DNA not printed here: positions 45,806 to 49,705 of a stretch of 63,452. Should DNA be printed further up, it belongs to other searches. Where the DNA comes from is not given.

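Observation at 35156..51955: Giant 5,599-aa membrane-anchored mosaic protein combining protease, kinase, ATPase, nucleotidyltransferase and glycosidase-like modules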

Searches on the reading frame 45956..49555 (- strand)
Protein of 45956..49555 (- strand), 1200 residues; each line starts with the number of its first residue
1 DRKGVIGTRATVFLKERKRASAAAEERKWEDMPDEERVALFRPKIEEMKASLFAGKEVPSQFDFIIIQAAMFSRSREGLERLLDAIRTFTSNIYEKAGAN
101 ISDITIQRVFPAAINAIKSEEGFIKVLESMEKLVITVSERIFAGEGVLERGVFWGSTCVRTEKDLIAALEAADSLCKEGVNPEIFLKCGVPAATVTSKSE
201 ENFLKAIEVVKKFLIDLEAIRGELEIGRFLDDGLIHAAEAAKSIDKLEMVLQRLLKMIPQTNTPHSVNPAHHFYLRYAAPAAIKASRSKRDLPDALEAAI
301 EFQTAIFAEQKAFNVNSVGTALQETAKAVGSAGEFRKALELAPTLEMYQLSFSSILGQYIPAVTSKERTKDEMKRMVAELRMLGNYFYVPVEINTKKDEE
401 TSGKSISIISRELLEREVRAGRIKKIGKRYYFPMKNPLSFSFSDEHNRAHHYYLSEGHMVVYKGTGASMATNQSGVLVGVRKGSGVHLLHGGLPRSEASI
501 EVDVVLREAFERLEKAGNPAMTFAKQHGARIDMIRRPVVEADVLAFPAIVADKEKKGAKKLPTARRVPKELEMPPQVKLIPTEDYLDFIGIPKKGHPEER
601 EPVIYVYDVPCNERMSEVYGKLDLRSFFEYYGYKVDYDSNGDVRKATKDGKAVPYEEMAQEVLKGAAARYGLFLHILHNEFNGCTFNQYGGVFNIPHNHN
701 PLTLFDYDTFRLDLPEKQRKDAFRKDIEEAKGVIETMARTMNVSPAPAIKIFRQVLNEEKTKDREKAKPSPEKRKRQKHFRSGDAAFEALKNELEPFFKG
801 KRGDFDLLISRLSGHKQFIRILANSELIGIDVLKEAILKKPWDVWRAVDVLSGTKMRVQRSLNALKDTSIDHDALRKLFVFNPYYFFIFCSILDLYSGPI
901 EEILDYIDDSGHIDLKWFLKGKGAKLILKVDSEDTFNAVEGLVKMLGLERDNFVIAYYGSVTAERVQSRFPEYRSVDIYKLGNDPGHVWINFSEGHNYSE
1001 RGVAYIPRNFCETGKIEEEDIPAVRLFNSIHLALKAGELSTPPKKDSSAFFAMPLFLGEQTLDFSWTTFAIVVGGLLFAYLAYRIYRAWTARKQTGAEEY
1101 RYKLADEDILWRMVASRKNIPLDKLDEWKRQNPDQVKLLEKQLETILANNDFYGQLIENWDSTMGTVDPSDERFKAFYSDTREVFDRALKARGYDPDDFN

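Call 4: search_protein_families(library=pfam, proteins=[window:45956-49555:-], max_evalue=0.1)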
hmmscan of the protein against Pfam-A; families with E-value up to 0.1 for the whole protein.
window:45956-49555:- (1200 aa): 1 family
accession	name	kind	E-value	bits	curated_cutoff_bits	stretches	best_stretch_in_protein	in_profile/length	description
PF25792.1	BREX_BrxC_helical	-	0.084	13.6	27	0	1136-1191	62-115/123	BREX ATP-binding protein BrxC alpha helical domain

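Call 5: search_protein_families(library=ncbifam, proteins=[window:45956-49555:-], max_evalue=0.1)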
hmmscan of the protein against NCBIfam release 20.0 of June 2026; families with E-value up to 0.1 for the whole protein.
window:45956-49555:- (1200 aa): 0 families
